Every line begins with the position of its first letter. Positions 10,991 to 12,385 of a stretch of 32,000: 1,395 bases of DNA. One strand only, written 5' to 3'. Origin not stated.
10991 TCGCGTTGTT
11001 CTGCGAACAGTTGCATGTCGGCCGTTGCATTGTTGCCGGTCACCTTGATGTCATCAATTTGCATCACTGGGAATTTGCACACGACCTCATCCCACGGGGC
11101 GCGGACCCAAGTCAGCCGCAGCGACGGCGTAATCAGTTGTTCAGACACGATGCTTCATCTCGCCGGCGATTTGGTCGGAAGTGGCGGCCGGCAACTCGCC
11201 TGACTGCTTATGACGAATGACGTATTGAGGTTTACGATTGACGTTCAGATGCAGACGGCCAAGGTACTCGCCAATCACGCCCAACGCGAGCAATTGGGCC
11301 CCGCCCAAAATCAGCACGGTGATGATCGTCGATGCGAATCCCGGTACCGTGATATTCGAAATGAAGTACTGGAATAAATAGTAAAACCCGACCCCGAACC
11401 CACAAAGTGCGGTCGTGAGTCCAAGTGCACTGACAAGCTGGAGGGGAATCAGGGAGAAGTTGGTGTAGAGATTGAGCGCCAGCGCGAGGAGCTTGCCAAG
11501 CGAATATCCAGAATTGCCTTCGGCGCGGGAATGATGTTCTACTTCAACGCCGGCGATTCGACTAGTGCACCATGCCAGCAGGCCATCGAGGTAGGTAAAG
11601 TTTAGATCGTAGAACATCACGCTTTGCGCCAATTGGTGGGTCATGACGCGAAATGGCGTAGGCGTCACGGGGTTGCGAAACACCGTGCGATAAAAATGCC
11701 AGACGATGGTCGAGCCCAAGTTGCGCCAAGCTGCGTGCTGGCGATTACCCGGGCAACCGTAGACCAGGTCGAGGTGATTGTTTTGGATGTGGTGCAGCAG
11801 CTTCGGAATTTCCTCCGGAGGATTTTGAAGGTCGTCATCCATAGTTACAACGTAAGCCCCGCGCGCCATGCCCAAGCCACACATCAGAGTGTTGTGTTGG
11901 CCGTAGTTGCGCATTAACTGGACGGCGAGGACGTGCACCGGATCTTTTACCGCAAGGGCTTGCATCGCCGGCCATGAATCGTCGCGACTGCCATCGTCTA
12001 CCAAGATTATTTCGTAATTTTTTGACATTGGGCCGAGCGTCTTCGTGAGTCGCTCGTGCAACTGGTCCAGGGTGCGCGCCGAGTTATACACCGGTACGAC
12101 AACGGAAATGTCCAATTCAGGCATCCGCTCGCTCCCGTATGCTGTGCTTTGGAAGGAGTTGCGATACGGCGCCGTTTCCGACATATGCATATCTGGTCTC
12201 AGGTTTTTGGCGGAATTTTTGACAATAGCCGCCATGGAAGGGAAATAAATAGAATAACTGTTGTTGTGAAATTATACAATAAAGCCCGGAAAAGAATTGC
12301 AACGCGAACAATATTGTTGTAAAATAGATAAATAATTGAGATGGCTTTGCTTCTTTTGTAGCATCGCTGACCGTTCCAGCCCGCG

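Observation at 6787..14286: dTDP-Fuc4NAc-type sugar pathway fused to a GtrB/GtrA/GT-C-style periplasmic glycosylation module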

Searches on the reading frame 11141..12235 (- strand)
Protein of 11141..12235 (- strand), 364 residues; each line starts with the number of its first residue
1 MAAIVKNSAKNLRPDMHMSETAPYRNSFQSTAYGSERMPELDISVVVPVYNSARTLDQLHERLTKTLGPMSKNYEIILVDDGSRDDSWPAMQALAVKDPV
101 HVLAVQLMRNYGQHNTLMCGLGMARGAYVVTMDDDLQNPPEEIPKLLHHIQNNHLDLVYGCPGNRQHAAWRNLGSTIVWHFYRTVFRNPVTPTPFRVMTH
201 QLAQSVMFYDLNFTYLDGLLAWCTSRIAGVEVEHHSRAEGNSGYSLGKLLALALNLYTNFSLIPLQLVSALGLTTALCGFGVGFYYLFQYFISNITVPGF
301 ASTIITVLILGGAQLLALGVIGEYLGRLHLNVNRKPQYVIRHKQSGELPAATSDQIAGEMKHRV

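Call 3: search_protein_families(library=pfam, proteins=[window:11141-12235:-], max_evalue=0.01)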
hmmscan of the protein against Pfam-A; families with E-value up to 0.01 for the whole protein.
window:11141-12235:- (364 aa): 3 families
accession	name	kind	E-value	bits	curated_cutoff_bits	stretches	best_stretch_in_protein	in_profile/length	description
PF00535.33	Glycos_transf_2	-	1e-26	94.3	23.3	1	44-189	1-147/168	Glycosyl transferase family 2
PF13641.12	Glyco_tranf_2_3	-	3.1e-05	24.5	27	1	43-190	3-154/230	Glycosyltransferase like family 2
PF10111.15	Glyco_tranf_2_2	-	0.0095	15.9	27.3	0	44-154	1-110/276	Glycosyltransferase like family 2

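Call 4: search_protein_families(library=ncbifam, proteins=[window:11141-12235:-], max_evalue=0.01)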
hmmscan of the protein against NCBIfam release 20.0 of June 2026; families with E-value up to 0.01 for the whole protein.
window:11141-12235:- (364 aa): 19 families
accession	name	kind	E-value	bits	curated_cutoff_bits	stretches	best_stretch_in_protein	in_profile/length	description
NF007986.1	PRK10714.1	equivalog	2.4e-54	184.5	529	1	42-342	7-310/316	undecaprenyl-phosphate 4-deoxy-4-formamido-L-arabinose transferase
NF047588.1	GlcsyltransPgfSStrep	equivalog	3e-45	154.8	500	1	42-342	2-304/308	glycosyltransferase PgfS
NF041875.1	EPS_EpsD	equivalog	1.3e-14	54.3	370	1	43-154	1-108/325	exopolysaccharide biosynthesis glycosyltransferase EpsD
NF007482.0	PRK10073.1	equivalog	5.6e-13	48.6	423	1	42-165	7-124/334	glycosyltransferase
TIGR03937.1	PgaC_IcaA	equivalog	8e-13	48.1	422.3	1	42-165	46-166/407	poly-beta-1,6-N-acetyl-D-glucosamine synthase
TIGR04182.1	glyco_TIGR04182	equivalog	1.7e-11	44.1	325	1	42-332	1-289/293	S-layer glycoprotein N-glycosyltransferase AglJ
NF047683.1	TeichurnBiosyTuaG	equivalog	1.3e-09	38.1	400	1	42-156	7-117/252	teichuronic acid biosynthesis protein TuaG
TIGR03111.1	glyc2_xrt_Gpos1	hypoth_equivalog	3.2e-09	36.1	363.95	1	42-153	50-159/439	TIGR03111 family XrtG-associated glycosyltransferase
TIGR03965.1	mycofact_glyco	equivalog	8.6e-09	34.8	280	1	41-158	74-187/467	mycofactocin biosynthesis glycosyltransferase MftF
NF058614.1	PPMAGASynPpgS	equivalog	2e-07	30.7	370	1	42-163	1-114/226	polyprenyl-phospho-N-acetylgalactosaminyl synthase PpgS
NF010496.0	PRK13915.1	equivalog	2.3e-07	30.2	262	1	39-158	29-151/307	glucosyl-3-phosphoglycerate synthase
NF038302.1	EPS_HpsE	equivalog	3.2e-07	29.6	300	1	41-138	1-99/307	hormogonium polysaccharide biosynthesis glycosyltransferase HpsE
NF053739.1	GlytfEpsEBac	equivalog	4.9e-07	29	450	1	43-153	3-110/265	glycosyltransferase EpsE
TIGR04283.1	glyco_like_mftF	equivalog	7.4e-07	29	182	1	43-101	1-52/221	TIGR04283 family arsenosugar biosynthesis glycosyltransferase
TIGR04242.1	nodulat_NodC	equivalog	1.2e-05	24.4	550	1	25-160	34-166/395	chitooligosaccharide synthase NodC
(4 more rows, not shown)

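Call 39: search_solved_structures(query=window:11141-12235:-, max_evalue=0.00001, show_alignments=2)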
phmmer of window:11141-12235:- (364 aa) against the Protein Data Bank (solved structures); distinct sequences matched with E-value up to 0.00001: 11.
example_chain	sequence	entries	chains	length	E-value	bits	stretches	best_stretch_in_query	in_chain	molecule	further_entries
5ekp_C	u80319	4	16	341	1e-45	159.7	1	40-341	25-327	Uncharacterized glycosyltransferase sll0501 | Glycosyltransferase sll0501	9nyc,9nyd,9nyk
9nye_A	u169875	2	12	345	1e-45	159.6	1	40-341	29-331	Glycosyltransferase sll0501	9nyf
5eke_A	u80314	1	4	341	1.4e-45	159.2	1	40-341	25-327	Uncharacterized glycosyltransferase sll0501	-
9hwj_A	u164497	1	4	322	1.2e-43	152.9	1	39-341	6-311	Undecaprenyl-phosphate 4-deoxy-4-formamido-L-arabinose transferase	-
8vxh_A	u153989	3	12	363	2.6e-42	148.4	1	38-342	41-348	Undecaprenyl-phosphate 4-deoxy-4-formamido-L-arabinose transferase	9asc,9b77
9bhc_C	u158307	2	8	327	2.9e-42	148.3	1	39-342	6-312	Undecaprenyl-phosphate 4-deoxy-4-formamido-L-arabinose transferase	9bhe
5mlz_A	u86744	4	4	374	3.7e-18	69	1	39-161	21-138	Dolichol monophosphate mannose synthase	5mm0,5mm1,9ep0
8bz8_A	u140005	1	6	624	3.1e-08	36.3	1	39-163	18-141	Glycosyltransferase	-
8bz4_A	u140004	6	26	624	3.2e-08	36.3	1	39-163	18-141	Glycosyltransferase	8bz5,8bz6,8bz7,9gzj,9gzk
2z87_A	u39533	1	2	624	2.5e-06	30.1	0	34-152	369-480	Chondroitin synthase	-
2z86_A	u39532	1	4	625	2.5e-06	30.1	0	34-152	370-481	Chondroitin synthase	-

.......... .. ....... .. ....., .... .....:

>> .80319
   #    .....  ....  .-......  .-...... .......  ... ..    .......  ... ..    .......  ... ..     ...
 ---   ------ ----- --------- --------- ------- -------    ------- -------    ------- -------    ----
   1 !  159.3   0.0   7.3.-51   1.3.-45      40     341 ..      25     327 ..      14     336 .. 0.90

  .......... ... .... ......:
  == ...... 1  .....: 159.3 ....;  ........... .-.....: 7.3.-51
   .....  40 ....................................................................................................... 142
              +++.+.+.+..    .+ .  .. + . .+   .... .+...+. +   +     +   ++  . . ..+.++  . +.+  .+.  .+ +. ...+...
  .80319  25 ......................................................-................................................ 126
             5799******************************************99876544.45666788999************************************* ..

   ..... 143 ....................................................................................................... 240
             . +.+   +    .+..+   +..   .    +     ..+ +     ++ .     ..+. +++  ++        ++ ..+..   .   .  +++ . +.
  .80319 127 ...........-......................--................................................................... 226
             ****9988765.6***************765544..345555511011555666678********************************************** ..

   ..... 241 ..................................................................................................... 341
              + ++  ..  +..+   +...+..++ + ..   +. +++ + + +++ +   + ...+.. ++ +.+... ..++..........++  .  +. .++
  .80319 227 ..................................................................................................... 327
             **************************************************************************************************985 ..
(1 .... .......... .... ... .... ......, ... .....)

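Call 44: find_homologous_proteins(query=window:11141-12190:-, max_evalue=1e-30)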
Query window:11141-12190:- (349 aa): 7969 proteins with E <= 1e-30 among 8000 candidates; the best 120 are listed.
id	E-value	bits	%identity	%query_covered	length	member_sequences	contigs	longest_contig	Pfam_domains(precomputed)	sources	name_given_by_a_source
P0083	5.1e-236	800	100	100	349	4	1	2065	PF00535.33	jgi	jgi:undecaprenyl-phosphate 4-deoxy-4-formamido-L-arabinose transferase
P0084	4.3e-199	679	85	100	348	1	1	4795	PF13641.13,PF00535.33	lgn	-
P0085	1.5e-197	674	84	99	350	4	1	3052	PF00535.33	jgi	jgi:glycosyltransferase involved in cell wall biosynthesis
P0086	1.2e-193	661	82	100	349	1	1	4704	PF00535.33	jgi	jgi:glycosyltransferase involved in cell wall biosynthesis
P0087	1.4e-180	618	82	95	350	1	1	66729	PF00535.33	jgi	jgi:glycosyltransferase involved in cell wall biosynthesis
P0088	1.8e-172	591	78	97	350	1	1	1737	PF13641.13,PF00535.33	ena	-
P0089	2.5e-171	587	73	99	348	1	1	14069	PF00535.33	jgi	jgi:glycosyltransferase involved in cell wall biosynthesis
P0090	2.5e-171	587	73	100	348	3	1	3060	PF00535.33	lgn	-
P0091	7.1e-171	586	77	92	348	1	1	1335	PF13641.13,PF00535.33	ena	-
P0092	9.3e-171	586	75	98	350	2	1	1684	PF13641.13,PF00535.33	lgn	-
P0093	1.1e-170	585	75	98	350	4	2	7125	PF13641.13,PF00535.33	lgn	-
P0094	3.8e-170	584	75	98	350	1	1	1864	PF13641.13,PF00535.33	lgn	-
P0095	4.7e-170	583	76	94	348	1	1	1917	PF13641.13,PF00535.33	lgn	-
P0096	1.1e-169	582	76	97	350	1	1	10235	PF13641.13,PF00535.33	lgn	-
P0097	2.2e-169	581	72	99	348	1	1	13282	PF00535.33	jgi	jgi:glycosyltransferase involved in cell wall biosynthesis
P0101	1.8e-168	578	78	93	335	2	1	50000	PF13641.13,PF00535.33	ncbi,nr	ncbi:MAG: glycosyltransferase family 2 protein [Gallionella sp.]|nr:glycosyltransferase family 2 pro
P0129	4.4e-164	564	74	94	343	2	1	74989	PF00535.33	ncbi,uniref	ncbi:glycosyltransferase family 2 protein [Massilia sp. TSP1-1-2]|uniref:glycosyltransferase family 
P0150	7.8e-163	560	72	96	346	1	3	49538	PF00535.33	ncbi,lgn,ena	-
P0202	3.7e-160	551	76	90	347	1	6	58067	PF00535.33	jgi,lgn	jgi:glycosyltransferase involved in cell wall biosynthesis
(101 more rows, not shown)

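Call 45: find_encoding_contigs(protein=P0101, flank=10000, max_places=1)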
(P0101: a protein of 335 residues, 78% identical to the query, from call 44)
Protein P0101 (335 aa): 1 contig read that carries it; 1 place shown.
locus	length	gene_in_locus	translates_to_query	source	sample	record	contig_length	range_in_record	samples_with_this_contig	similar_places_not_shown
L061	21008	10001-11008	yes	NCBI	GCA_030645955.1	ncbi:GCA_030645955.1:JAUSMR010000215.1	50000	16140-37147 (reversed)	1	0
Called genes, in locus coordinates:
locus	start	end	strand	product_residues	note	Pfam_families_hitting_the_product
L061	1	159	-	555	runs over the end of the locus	PF00733:Asn_synthase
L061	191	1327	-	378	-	PF13229:Beta_helix (weak)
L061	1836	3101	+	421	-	PF13439:Glyco_transf_4, PF13579:Glyco_trans_4_4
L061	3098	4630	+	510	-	PF01943:Polysacc_synt, PF13440:Polysacc_synt_3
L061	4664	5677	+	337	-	PF00535:Glycos_transf_2, PF13641:Glyco_tranf_2_3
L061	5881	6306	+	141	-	-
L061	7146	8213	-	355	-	PF13692:Glyco_trans_1_4 (weak), PF13524:Glyco_trans_1_2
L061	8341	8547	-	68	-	-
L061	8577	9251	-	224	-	-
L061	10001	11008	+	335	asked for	PF13641:Glyco_tranf_2_3 (weak), PF00535:Glycos_transf_2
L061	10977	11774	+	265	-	PF13480:Acetyltransf_6 (weak), PF13302:Acetyltransf_3 (weak), PF00583:Acetyltransf_1, PF13673:Acetyltransf_10 (weak), PF13508:Acetyltransf_7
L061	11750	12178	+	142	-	PF04138:GtrA_DPMS_TM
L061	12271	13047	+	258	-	PF13489:Methyltransf_23, PF13847:Methyltransf_31, PF08241:Methyltransf_11, PF08242:Methyltransf_12, PF13649:Methyltransf_25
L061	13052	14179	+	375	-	PF01041:DegT_DnrJ_EryC1, PF00155:Aminotran_1_2, PF00266:Aminotran_5 (weak)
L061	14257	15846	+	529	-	-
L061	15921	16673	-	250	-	PF14307:Glyco_tran_WbsX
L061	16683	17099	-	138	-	PF04138:GtrA_DPMS_TM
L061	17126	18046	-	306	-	PF00535:Glycos_transf_2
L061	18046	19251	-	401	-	PF13302:Acetyltransf_3 (weak), PF13673:Acetyltransf_10, PF00583:Acetyltransf_1, PF13508:Acetyltransf_7, PF13489:Methyltransf_23, PF08241:Methyltransf_11 (weak), PF08242:Methyltransf_12, PF13649:Methyltransf_25 (weak), +1 more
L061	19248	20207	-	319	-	PF00251:Glyco_hydro_32N (faint)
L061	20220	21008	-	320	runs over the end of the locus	PF00251:Glyco_hydro_32N (faint), PF04041:Glyco_hydro_130 (faint), PF04616:Glyco_hydro_43 (faint), PF22847:Glyco_hydro_43_rel (faint)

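Call 46: find_encoding_contigs(protein=P0129, flank=10000, max_places=1)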
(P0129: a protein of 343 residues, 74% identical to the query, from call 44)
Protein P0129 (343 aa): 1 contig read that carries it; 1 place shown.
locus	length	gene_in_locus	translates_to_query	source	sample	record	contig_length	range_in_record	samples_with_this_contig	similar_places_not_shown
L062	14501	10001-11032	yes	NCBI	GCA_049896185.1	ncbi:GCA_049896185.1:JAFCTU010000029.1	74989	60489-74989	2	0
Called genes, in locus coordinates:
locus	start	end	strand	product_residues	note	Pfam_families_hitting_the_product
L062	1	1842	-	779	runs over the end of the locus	PF19501:PcRGLX_1st (weak)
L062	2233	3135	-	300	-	PF00034:Cytochrom_C, PF13442:Cytochrome_CBB3, PF00034:Cytochrom_C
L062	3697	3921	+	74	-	-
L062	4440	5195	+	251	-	PF17194:AbiEi_3_N, PF13338:AbiEi_4 (weak), PF11459:AbiEi_3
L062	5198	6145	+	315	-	PF08843:AbiEii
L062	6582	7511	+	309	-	-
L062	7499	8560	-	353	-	PF01522:Polysacc_deac_1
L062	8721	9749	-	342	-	PF01522:Polysacc_deac_1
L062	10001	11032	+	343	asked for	PF00535:Glycos_transf_2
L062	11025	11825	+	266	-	PF13480:Acetyltransf_6 (weak), PF13302:Acetyltransf_3 (weak), PF00583:Acetyltransf_1, PF13673:Acetyltransf_10, PF08445:FR47 (weak), PF13508:Acetyltransf_7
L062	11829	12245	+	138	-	PF04138:GtrA_DPMS_TM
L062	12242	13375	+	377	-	PF00155:Aminotran_1_2, PF01041:DegT_DnrJ_EryC1, PF01212:Beta_elim_lyase (faint)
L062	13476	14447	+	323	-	PF13006:Nterm_IS4, PF01609:DDE_Tnp_1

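Call 55: find_encoding_contigs(protein=P0202, flank=10000, max_places=2)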
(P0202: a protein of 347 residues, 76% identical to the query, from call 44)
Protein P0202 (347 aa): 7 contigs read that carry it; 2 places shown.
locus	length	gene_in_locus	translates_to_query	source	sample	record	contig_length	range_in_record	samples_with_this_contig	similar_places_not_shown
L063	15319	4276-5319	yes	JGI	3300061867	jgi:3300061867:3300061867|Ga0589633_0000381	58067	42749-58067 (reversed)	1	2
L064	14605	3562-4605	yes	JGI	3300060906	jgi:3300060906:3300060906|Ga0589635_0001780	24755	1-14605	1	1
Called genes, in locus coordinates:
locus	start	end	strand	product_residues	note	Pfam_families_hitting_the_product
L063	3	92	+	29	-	?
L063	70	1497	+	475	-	PF12867:DinB_2, PF03781:FGE-sulfatase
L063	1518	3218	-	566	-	PF00682:HMGL-like, PF22615:IPMS_D2, PF08502:LeuA_dimer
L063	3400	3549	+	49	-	-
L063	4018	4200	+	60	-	-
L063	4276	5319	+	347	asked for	PF00535:Glycos_transf_2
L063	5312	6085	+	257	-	PF13302:Acetyltransf_3 (faint), PF00583:Acetyltransf_1, PF13673:Acetyltransf_10 (faint), PF13508:Acetyltransf_7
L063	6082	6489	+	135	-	PF04138:GtrA_DPMS_TM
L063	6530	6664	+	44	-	-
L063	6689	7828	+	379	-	PF01041:DegT_DnrJ_EryC1, PF00155:Aminotran_1_2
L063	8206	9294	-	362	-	PF00586:AIRS, PF02769:AIRS_C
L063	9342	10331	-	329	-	PF00534:Glycos_transf_1, PF13692:Glyco_trans_1_4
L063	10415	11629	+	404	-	PF03781:FGE-sulfatase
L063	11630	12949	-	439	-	-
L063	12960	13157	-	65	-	-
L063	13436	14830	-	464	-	PF00270:DEAD, PF00271:Helicase_C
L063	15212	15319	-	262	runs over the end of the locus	PF00106:adh_short, PF13561:adh_short_C2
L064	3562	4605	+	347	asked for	PF00535:Glycos_transf_2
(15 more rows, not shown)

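Call 56: find_encoding_contigs(protein=P0150, flank=10000, max_places=2)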
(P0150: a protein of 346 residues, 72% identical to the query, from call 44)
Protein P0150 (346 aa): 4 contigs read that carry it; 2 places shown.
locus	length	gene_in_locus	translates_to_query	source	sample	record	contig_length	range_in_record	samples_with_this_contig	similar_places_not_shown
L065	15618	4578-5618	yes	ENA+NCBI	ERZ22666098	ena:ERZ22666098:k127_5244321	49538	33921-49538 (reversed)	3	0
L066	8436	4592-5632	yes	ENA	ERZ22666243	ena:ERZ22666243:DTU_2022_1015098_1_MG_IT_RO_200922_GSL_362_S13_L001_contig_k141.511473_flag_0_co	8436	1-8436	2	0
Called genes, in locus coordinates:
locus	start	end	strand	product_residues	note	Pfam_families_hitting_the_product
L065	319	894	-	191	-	PF25084:LbH_EIF2B (faint), PF00132:Hexapep (weak)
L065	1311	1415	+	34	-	-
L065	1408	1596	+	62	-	-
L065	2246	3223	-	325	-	PF13641:Glyco_tranf_2_3, PF00535:Glycos_transf_2, PF10111:Glyco_tranf_2_2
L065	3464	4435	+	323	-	PF01757:Acyl_transf_3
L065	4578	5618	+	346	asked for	PF00535:Glycos_transf_2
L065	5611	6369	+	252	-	PF13480:Acetyltransf_6 (weak), PF13302:Acetyltransf_3, PF00583:Acetyltransf_1, PF13673:Acetyltransf_10, PF13508:Acetyltransf_7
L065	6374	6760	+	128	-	PF04138:GtrA_DPMS_TM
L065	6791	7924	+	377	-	PF01041:DegT_DnrJ_EryC1, PF00155:Aminotran_1_2, PF00266:Aminotran_5 (faint)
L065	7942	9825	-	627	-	-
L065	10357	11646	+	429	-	PF03721:UDPG_MGDP_dh_N, PF00984:UDPG_MGDP_dh, PF03720:UDPG_MGDP_dh_C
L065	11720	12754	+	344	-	PF01073:3Beta_HSD, PF01370:Epimerase, PF02719:Polysacc_synt_2, PF07993:NAD_binding_4 (weak), PF16363:GDP_Man_Dehyd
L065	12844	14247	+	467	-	PF02397:Bac_transf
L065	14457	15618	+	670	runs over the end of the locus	PF13185:GAF_2 (weak), PF02518:HATPase_c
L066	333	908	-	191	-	PF25084:LbH_EIF2B (faint), PF00132:Hexapep (weak)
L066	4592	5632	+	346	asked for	PF00535:Glycos_transf_2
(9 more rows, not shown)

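Call 59: search_protein_families(library=pfam, proteins=[L065:7942-9825:-, L061:14257-15846:+, L063:11630-12949:-], max_evalue=1)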
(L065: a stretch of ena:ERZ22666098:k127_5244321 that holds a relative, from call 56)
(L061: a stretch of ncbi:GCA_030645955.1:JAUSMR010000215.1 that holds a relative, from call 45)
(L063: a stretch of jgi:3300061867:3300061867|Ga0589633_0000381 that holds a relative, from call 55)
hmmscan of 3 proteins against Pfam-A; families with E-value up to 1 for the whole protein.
L065:7942-9825:- (627 aa): 0 families

L061:14257-15846:+ (529 aa): 0 families

L063:11630-12949:- (439 aa): 1 family
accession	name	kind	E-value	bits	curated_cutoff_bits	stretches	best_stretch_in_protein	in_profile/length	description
PF00487.30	FA_desaturase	-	0.18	12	29.7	1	309-390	98-177/253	Fatty acid desaturase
